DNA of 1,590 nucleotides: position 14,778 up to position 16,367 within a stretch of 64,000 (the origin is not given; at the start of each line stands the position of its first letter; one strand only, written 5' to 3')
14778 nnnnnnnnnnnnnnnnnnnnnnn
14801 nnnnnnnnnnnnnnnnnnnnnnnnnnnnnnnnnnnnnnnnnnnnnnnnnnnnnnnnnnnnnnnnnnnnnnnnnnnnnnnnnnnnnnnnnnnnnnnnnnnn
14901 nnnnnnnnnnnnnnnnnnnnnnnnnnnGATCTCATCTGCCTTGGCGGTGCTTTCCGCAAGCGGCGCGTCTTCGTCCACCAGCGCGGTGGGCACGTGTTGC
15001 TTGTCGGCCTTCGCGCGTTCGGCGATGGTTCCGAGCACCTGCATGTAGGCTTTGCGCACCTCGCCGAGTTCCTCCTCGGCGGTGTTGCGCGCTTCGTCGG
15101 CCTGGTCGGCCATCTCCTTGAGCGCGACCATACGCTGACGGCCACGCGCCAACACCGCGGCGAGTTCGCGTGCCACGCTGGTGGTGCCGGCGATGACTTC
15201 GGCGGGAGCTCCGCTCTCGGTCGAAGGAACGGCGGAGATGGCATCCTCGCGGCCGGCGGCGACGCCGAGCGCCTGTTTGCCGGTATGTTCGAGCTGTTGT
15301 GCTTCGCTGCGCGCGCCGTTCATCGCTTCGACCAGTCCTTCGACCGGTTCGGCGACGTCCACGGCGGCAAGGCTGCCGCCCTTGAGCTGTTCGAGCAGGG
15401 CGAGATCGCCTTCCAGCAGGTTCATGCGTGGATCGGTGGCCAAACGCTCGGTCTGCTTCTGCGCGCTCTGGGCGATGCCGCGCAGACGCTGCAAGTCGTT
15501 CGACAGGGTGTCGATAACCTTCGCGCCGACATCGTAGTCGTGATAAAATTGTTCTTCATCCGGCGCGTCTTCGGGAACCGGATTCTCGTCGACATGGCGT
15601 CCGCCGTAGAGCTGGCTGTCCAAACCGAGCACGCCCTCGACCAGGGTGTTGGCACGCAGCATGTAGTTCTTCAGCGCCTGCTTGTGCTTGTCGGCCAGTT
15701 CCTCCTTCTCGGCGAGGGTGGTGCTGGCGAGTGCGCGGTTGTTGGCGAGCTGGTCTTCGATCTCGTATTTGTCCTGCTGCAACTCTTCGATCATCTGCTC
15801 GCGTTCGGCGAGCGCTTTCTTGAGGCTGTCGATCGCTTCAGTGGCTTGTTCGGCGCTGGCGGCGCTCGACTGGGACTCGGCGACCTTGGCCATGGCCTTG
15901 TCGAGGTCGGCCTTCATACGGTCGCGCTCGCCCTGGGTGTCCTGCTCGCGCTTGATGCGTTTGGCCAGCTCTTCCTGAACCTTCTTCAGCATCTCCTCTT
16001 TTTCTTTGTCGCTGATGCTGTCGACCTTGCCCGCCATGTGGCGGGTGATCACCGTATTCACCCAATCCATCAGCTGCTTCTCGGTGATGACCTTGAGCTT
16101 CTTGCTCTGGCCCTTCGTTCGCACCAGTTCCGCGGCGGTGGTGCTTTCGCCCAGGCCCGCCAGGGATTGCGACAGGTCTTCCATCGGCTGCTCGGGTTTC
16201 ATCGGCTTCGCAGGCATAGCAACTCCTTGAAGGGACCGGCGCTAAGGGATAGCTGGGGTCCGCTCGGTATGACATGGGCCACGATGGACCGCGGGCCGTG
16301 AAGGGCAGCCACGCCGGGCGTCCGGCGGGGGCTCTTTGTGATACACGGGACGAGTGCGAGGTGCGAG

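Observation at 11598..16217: Giant (1539 aa) all-coiled-coil protein next to frr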

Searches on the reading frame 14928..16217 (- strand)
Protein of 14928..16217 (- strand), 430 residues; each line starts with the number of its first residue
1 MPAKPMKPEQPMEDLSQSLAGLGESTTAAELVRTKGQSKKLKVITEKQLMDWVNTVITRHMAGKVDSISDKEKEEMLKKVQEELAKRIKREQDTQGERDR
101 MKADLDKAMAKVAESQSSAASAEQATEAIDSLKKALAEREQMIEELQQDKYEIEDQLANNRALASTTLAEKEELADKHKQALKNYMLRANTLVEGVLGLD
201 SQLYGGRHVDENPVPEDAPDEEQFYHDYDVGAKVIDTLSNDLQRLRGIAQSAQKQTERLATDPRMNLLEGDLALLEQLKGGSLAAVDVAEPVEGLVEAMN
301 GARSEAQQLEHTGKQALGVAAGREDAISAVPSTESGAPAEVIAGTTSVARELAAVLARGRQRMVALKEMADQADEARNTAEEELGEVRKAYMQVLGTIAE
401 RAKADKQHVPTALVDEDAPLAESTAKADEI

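Call 23: search_solved_structures(query=A2, max_evalue=1)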
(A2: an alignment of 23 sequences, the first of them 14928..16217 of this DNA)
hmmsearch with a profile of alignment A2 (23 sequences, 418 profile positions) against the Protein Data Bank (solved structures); distinct sequences matched with E-value up to 1: 8.
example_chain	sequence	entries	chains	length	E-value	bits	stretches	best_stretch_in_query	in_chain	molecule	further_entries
8j07_g3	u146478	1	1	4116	0.018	17.2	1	94-187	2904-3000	Dynein axonemal heavy chain 3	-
4ug3_A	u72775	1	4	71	0.02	17.1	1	113-154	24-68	CELL CYCLE PROTEIN GPSB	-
6gpz_B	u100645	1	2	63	0.033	16.4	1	114-153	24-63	Cell cycle protein GpsB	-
6gp7_B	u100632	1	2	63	0.035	16.3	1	114-153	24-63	Cell cycle protein GpsB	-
6igv_A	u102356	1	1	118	0.059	15.5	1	80-187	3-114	Kinesin-1 heavy chain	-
6ign_A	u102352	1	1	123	0.066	15.4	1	79-187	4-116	Kinesin-1 heavy chain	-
1wt6_A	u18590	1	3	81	0.22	13.6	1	64-132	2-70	Myotonin-protein kinase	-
3t61_A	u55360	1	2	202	0.88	11.7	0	254-299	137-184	Gluconokinase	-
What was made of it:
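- Tried and rejected: The N-module profile's best hits were dynein and GpsB coil segments at E 0.02 (call 23).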

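Call 33: predict_structure(alignment_id=A2)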
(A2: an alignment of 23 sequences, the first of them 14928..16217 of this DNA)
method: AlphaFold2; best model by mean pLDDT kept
length: 430 residues; sequences in the alignment: 23
mean_pLDDT: 71.9   pTM: 0.31
mean pLDDT of the five models: 71.9, 69.6, 67.1, 64.2, 60.1
residues with pLDDT >= 90: 47; 70-90: 210; 50-70: 130; < 50: 43
segments of 3 or more residues with pLDDT < 50: 1-12, 26-28, 30-38, 264-268, 281-285
pLDDT, mean of each block of 10 residues (from residue 1): 37 56 53 48 63 67 51 68 73 73 72 55 68 77 80 76 67 68 64 62 70 76 78 80 80 67 49 52 54 84 88 82 72 76 85 88 89 93 92 92 91 88 90
secondary structure, 60 per line:
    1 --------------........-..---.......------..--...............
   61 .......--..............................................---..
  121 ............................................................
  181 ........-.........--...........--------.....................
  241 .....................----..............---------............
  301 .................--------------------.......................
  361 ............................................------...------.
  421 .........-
elements in order: H15-22 H29-35 H46-67 H70-115 H119-188 H190-198 H201-211 H220-261 H266-279 H289-317 H338-404 H420-429
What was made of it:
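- On SMC / Rad50 / MukB-type ATPases: The N module is predicted all-alpha (call 33).
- On AglZ / FrzS: The N-terminal 430 aa are predicted all-alpha without the alpha/beta receiver fold (call 33).
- The N module is predicted all-alpha with no beta-sheet ATPase core (call 33).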

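Call 36: search_protein_representatives(alignment_id=A2)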
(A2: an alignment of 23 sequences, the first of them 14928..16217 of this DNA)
Query: 23 sequences, 418 profile positions. Proteins with E-value up to 0.001 (for the whole library): 122; up to 1e-10: 81; up to 1e-30: 51. The best 122 are listed.
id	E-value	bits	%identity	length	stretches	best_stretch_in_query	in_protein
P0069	4.6e-186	635.2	-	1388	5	4-355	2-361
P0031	6.2e-186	634.8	-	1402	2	2-416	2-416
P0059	1.4e-182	623.8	-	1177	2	4-418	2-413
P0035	9.8e-182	621.0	-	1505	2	5-416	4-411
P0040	8.1e-180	614.7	-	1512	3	4-418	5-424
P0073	1.2e-176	604.2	-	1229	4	1-354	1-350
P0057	6.2e-176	601.9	-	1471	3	3-417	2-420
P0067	2.1e-174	596.9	-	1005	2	4-418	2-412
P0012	3.2e-174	596.2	-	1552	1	3-418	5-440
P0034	5.5e-174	595.5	-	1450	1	1-418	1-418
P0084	2.7e-173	593.2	-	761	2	4-418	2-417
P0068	1.9e-169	580.5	-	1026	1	3-417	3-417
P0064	3.2e-168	576.5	-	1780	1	1-418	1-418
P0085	3.7e-165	566.4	-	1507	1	3-416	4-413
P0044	1.5e-162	557.8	-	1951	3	1-418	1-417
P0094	4.3e-119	414.6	-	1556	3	4-416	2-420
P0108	1.8e-46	175.4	-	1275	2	7-254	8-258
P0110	1.2e-44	169.4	-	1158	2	8-273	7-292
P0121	5.0e-28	114.7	-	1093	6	165-309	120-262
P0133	5.6e-16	75.0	-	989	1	6-268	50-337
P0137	4.3e-13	65.5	-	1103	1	5-214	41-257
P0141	3.8e-12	62.4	-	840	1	9-381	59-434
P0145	1.3e-11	60.5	-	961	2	281-400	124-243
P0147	4.6e-11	58.8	-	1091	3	282-402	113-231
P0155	1.3e-08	50.7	-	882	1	7-410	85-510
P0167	2.4e-06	43.2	-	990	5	282-409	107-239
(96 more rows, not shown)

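Call 38: search_protein_families(library=pfam, proteins=[P0108, P0110, P0121, P0133, P0137, P0141, P0145, P0155, P0167], max_evalue=0.001)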
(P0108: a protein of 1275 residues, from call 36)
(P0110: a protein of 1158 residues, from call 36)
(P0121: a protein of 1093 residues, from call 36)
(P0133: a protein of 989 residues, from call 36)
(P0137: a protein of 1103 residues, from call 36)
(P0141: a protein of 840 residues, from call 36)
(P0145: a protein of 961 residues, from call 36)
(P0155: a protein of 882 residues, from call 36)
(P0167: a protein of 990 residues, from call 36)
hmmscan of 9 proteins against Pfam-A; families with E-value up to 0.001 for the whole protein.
P0108 (1275 aa): 0 families

P0110 (1158 aa): 0 families

P0121 (1093 aa): 2 families
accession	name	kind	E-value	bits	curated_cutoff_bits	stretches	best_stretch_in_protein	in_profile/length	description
PF08614.16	ATG16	-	2.7e-06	28.2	33.7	0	714-863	1-157/200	Autophagy protein 16 (ATG16)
PF24423.1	OVT1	-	4.1e-05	24.3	30.9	1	697-794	2-99/100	Major antigen, helical domain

P0133 (989 aa): 0 families

P0137 (1103 aa): 1 family
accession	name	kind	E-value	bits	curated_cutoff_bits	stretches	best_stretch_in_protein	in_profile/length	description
PF12329.13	TMF_DNA_bd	-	0.00024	21.5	35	1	721-780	8-67/74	TATA element modulatory factor 1 DNA binding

P0141 (840 aa): 0 families

P0145 (961 aa): 1 family
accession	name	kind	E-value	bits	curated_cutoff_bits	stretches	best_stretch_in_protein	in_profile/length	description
PF24627.1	PUMA_CC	-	0.00031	21.1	30.1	1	581-639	15-73/74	PUMA coiled-coil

P0155 (882 aa): 0 families

P0167 (990 aa): 1 family
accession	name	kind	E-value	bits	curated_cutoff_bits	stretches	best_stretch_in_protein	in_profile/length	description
PF24922.1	ACBP4_C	-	0.0005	20.7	31.2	1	656-710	2-56/105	Acyl-CoA-binding domain-containing protein 4-6, C-terminal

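Call 54: fold_search(model_id=the predicted structure, library=pdb)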
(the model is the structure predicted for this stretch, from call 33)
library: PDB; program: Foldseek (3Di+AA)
matches with E <= 10: 40; with E <= 0.001: 0
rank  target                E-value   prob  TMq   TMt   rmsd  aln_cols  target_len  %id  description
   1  6zvr_DB               1.8e+00  0.23  0.14  0.35  28.9       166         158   17  C11 symmetry: Bacterial Vipp1 and PspA are members of the ancient ESCRT-III membrane-remodeling superfamily. (released 2021-08-04)
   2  8qfc_B                1.8e+00  0.08  0.13  0.09  31.9       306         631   12  UFL1 E3 ligase bound 60S ribosome (released 2024-02-21)
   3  7o3x_A                2.0e+00  0.16  0.14  0.26  30.7       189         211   18  Structural basis for VIPP1 oligomerization and maintenance of thylakoid membrane integrity (released 2021-06-30)
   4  8iyj_B4               2.0e+00  0.04  0.11  0.12  58.5       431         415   14  Cryo-EM structure of the 48-nm repeat doublet microtubule from mouse sperm (released 2023-07-05)
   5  8qbr                  3.1e+00  0.11  0.14  0.25  31.3       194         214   17  Cryo-EM structure of Vipp1 helical filament with lattice 1 (Vipp1_L1) (released 2024-09-18)
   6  9cpb_6V               4.2e+00  0.02  0.11  0.11  66.7       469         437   12  Atomic model of bovine Fallopian tube cilia doublet microtubule (48-nm periodicity) (released 2024-10-30)
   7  5m4y_C                4.7e+00  0.06  0.10  0.21  21.4       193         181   13  Crystal structure of the Sec3/Sso2 complex at 2.20 angstrom resolution (released 2017-02-08)
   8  8iyj_A2               4.7e+00  0.04  0.14  0.15  59.7       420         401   14  Cryo-EM structure of the 48-nm repeat doublet microtubule from mouse sperm (released 2023-07-05)
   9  6ec8                  4.9e+00  0.06  0.10  0.06  19.7       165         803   16  Glutamylation domain, TbtB, from thiomuracin biosynthesis bound to 5'-phosphodesmethylglutamycin (released 2019-06-19)
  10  8iyj_V1               4.9e+00  0.02  0.11  0.12  53.8       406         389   12  Cryo-EM structure of the 48-nm repeat doublet microtubule from mouse sperm (released 2023-07-05)
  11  8otz_Cn               5.4e+00  0.03  0.12  0.13  58.4       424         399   12  48-nm repeat of the native axonemal doublet microtubule from bovine sperm (released 2023-11-22)
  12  8iyj_U1               5.4e+00  0.02  0.11  0.11  61.3       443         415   12  Cryo-EM structure of the 48-nm repeat doublet microtubule from mouse sperm (released 2023-07-05)
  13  8otz_EX               5.4e+00  0.02  0.11  0.11  69.8       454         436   12  48-nm repeat of the native axonemal doublet microtubule from bovine sperm (released 2023-11-22)
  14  4l3i_B                5.7e+00  0.04  0.16  0.15  50.1       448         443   12  Structure of the microtubule associated protein PRC1 (Protein Regulator of Cytokinesis 1) (released 2013-07-17)
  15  8otz_EO               6.0e+00  0.02  0.11  0.12  53.9       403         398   11  48-nm repeat of the native axonemal doublet microtubule from bovine sperm (released 2023-11-22)
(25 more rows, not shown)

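Call 55: list_cluster_members(proteins=[P0084, P0108, P0110, P0121, P0133, P0137, P0141, P0145, P0147, P0155])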
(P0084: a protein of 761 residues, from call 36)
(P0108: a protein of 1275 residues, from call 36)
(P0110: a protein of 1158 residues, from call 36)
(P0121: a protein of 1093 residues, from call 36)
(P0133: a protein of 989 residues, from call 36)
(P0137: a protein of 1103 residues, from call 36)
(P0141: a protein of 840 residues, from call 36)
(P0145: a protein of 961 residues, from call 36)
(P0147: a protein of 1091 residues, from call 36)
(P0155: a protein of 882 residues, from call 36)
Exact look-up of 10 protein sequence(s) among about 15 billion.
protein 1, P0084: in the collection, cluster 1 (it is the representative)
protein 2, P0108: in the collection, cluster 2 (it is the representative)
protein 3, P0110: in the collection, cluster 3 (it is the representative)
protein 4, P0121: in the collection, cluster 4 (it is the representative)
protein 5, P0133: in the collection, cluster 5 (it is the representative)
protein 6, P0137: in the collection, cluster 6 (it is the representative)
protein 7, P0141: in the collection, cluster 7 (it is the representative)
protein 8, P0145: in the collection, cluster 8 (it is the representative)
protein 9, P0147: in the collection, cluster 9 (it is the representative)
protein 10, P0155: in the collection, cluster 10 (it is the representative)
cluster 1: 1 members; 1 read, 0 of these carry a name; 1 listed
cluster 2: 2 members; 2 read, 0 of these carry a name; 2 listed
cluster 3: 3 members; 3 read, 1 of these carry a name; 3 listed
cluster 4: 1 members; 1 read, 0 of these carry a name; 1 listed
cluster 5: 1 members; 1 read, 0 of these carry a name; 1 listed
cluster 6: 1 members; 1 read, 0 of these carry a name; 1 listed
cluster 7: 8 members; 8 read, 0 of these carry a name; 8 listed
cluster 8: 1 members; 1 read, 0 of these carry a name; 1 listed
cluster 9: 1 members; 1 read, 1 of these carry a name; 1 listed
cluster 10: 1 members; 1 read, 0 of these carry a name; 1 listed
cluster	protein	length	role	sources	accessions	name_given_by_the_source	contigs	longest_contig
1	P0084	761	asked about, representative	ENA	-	-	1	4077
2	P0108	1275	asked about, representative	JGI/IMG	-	-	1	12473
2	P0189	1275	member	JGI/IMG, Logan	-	-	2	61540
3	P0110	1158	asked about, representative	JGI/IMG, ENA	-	chromosome segregation ATPase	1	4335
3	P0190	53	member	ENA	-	-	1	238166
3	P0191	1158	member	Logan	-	-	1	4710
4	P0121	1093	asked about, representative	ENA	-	-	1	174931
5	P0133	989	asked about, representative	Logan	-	-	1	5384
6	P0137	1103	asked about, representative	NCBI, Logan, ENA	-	-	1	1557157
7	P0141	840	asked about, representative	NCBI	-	-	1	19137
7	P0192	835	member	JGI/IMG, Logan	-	-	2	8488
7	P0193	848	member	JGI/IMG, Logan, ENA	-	-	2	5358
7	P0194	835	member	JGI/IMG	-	-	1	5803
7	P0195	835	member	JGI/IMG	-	-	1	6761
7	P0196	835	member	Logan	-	-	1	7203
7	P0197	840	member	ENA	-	-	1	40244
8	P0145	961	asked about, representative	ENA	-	-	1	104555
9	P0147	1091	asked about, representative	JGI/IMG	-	chromosome segregation ATPase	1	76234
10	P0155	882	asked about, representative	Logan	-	-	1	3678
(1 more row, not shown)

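Call 56: find_encoding_contigs(protein=P0137, flank=8000, max_places=1)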
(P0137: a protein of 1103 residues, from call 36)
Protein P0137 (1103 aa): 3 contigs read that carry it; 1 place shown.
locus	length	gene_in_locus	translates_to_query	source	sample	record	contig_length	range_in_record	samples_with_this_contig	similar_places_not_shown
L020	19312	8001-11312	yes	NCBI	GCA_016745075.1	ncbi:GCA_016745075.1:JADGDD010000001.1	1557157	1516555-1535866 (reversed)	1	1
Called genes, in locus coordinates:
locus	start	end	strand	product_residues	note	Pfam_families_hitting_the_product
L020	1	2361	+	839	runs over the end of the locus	PF03781:FGE-sulfatase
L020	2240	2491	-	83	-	-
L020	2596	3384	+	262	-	PF03781:FGE-sulfatase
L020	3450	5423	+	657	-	PF13292:DXP_synthase_N, PF02779:Transket_pyr, PF02780:Transketolase_C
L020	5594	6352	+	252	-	-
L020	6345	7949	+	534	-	PF01627:Hpt, PF02518:HATPase_c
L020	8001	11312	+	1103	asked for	-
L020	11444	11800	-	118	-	PF01627:Hpt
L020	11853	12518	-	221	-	PF00005:ABC_tran, PF13304:AAA_21 (faint)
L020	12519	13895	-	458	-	PF02687:FtsX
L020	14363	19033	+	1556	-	-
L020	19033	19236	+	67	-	-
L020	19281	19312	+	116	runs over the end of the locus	-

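Call 57: find_encoding_contigs(protein=P0145, flank=8000, max_places=1)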
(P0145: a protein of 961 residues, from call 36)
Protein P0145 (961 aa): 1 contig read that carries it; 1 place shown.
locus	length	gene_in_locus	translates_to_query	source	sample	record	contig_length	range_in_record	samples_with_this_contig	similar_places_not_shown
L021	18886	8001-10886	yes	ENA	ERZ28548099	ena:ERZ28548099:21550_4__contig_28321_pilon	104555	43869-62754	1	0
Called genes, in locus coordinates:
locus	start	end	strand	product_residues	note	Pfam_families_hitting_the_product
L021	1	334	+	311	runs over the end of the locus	PF00497:SBP_bac_3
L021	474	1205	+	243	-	PF00072:Response_reg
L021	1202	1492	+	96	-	-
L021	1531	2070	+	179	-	-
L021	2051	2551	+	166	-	-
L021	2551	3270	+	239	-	-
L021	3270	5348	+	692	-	PF13432:TPR_16 (faint), PF14559:TPR_19 (faint), PF13424:TPR_12 (faint), PF13428:TPR_14 (faint), PF13181:TPR_8 (faint)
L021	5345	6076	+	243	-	-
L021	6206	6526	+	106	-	-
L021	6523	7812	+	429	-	PF13188:PAS_8 (weak), PF00512:HisKA, PF02518:HATPase_c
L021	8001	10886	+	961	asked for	-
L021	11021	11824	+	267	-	PF07963:N_methyl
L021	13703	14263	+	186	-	-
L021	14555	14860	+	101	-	-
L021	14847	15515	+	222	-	PF12631:MnmE_helical, PF02421:FeoB_N (faint), PF01926:MMR_HSR1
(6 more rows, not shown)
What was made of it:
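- A PAS histidine kinase lies directly upstream of P0145, and a pilin-like N_methyl protein lies downstream (call 57).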

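Call 77: search_protein_families(library=pfam, alignment_id=A4, max_evalue=0.00001)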
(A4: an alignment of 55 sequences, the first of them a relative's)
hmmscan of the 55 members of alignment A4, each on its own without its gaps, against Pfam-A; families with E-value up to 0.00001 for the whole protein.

A. member 1, P0084 (761 aa): 0 families

B. families by the number of members that match (of 55 scanned): 1 family
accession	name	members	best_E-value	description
PF08614.16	ATG16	1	2.7e-06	Autophagy protein 16 (ATG16)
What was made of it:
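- No Pfam domain was found in 55 superfamily representatives (call 77).
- Tried and rejected: No Pfam domain occurs in 55 superfamily representatives (calls 38, 77).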

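Call 94: find_encoding_contigs(protein=P0121, flank=6000, max_places=1)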
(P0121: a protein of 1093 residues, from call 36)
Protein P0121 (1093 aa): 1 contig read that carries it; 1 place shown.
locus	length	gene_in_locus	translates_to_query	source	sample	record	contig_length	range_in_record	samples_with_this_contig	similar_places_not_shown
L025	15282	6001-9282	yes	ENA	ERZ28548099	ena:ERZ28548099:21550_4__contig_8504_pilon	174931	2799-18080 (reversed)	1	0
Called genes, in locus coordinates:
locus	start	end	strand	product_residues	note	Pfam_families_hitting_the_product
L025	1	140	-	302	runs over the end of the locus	PF01351:RNase_HII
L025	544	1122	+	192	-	-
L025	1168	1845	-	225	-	PF01142:TruD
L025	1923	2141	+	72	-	-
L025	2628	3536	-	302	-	PF01063:Aminotran_4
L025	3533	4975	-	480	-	PF00919:UPF0004, PF04055:Radical_SAM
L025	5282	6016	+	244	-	-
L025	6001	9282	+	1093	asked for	PF08614:ATG16 (faint), PF24161:CCDC39 (weak), PF28019:HmpF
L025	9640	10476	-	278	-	PF00005:ABC_tran, PF13304:AAA_21 (weak)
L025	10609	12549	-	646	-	PF00528:BPD_transp_1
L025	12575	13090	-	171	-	PF01547:SBP_bac_1, PF13343:SBP_bac_6 (weak), PF13416:SBP_bac_8, PF13531:SBP_bac_11 (weak)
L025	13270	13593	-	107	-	PF01547:SBP_bac_1 (weak)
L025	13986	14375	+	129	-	PF01451:LMWPc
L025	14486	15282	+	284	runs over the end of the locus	-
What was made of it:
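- Closest known: HmpF. Same: One distant relative (P0121) has a precomputed PF28019 hit (call 94).
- The distant relative P0121 carries a precomputed PF28019 (HmpF) hit (call 94).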

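Call 95: find_encoding_contigs(protein=P0147, flank=6000, max_places=1)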
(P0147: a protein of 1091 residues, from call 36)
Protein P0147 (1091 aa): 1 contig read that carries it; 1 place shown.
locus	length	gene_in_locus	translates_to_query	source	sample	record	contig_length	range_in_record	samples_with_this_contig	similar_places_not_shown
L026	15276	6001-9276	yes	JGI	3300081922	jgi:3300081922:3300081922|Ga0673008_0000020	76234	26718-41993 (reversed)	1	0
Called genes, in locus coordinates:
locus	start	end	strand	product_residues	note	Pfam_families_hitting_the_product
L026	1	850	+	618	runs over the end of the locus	PF02096:60KD_IMP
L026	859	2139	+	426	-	PF10396:TrmE_N, PF12631:MnmE_helical, PF01926:MMR_HSR1, PF02421:FeoB_N (weak)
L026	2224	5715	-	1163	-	PF26300:PEPCK_PPi_lobe_2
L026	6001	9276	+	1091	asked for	-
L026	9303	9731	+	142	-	-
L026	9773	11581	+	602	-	-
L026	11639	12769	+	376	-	PF01926:MMR_HSR1, PF02421:FeoB_N, PF06071:YchF-GTPase_C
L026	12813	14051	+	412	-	-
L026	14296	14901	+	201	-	-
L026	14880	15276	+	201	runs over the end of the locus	-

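Call 96: find_encoding_contigs(protein=P0189, flank=6000, max_places=1)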
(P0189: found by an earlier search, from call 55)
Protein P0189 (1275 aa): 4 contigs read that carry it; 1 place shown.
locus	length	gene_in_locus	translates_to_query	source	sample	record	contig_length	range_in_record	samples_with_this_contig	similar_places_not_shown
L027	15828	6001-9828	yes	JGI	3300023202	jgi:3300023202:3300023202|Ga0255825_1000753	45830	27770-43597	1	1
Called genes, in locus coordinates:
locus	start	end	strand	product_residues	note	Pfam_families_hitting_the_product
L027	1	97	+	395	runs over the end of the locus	PF00586:AIRS, PF02769:AIRS_C (weak)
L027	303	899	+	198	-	-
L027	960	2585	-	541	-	PF28550:DUF8436, PF00890:FAD_binding_2 (faint), PF01494:FAD_binding_3 (weak), PF03486:HI0933_like (faint), PF07992:Pyr_redox_2 (faint), PF01266:DAO (weak), PF21688:FAD-depend_C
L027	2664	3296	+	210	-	PF02472:ExbD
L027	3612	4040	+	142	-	PF02657:SufE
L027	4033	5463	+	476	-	-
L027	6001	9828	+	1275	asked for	PF24161:CCDC39 (weak)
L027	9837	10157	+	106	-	-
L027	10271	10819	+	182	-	PF01936:NYN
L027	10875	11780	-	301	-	-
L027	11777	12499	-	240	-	PF06439:3keto-disac_hyd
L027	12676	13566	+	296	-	-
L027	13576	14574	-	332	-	PF16822:ALGX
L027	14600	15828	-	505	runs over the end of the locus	-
